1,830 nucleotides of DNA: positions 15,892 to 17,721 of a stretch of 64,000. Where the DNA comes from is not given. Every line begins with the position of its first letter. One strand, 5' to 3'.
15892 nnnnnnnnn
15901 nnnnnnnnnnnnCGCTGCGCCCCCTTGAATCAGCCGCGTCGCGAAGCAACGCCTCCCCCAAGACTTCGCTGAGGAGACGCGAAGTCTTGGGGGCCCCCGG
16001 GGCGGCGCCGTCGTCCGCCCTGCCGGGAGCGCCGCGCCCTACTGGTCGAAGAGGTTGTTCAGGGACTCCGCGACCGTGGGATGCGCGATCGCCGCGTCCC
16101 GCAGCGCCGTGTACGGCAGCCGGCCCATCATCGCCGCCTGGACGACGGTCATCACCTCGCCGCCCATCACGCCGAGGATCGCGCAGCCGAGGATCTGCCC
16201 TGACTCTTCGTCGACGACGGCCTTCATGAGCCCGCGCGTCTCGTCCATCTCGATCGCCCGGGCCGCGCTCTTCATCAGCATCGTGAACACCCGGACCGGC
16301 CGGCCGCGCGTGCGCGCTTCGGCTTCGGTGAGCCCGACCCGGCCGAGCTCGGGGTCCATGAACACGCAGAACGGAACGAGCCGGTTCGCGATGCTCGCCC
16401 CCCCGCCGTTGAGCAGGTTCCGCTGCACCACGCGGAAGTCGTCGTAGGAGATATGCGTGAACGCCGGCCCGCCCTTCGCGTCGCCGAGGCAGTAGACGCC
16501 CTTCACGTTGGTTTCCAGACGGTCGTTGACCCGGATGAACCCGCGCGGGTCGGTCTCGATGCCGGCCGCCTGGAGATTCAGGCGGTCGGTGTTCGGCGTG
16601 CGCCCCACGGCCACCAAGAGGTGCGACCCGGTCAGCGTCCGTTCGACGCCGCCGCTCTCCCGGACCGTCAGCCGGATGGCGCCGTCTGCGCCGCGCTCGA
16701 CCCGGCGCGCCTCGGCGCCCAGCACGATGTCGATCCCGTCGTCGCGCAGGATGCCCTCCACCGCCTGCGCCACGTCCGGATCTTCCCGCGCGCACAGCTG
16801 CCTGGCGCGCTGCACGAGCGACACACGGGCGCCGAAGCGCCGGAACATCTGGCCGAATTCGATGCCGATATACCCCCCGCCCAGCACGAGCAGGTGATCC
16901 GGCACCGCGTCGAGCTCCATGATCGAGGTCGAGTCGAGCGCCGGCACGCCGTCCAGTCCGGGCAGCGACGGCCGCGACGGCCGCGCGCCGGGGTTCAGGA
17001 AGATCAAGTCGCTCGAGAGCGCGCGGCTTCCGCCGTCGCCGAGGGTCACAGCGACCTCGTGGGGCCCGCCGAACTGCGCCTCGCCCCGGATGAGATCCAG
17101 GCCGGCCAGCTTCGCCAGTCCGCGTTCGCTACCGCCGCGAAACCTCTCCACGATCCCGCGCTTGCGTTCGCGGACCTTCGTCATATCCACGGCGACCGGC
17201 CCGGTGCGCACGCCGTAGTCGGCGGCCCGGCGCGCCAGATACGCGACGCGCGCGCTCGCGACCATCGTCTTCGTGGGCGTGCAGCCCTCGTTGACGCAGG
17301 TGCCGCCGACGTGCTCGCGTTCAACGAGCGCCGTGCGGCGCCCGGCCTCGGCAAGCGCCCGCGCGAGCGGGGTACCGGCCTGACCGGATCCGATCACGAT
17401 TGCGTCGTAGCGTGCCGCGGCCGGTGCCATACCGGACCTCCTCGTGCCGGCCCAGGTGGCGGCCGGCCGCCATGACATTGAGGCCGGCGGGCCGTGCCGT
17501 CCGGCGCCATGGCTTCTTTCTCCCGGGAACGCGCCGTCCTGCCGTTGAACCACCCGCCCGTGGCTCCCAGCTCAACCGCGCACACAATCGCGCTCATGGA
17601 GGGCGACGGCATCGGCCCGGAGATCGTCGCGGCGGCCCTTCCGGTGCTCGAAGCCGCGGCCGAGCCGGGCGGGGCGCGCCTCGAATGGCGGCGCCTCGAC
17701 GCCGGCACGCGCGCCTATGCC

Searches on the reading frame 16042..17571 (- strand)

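Call 92: search_protein_families(library=pfam, proteins=[window:16042-17571:-], max_evalue=0.00001)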
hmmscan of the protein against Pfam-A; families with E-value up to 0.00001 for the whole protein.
window:16042-17571:- (510 aa): 5 families
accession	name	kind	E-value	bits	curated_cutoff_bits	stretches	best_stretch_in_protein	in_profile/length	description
PF07992.20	Pyr_redox_2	-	4.6e-58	197.4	26.1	1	55-375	1-287/291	Pyridine nucleotide-disulphide oxidoreductase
PF02852.28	Pyr_redox_dim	-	2e-25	89.5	25.3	1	399-506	1-108/110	Pyridine nucleotide-disulphide oxidoreductase, dimerisation domain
PF00070.33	Pyr_redox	-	9.9e-23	80.9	22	1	226-302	1-78/82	Pyridine nucleotide-disulphide oxidoreductase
PF13738.12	Pyr_redox_3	-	1.3e-06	28.3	30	0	223-363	163-305/305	Pyridine nucleotide-disulphide oxidoreductase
PF12831.13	FAD_oxidored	-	4.5e-06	26.6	27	0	56-104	1-50/416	FAD dependent oxidoreductase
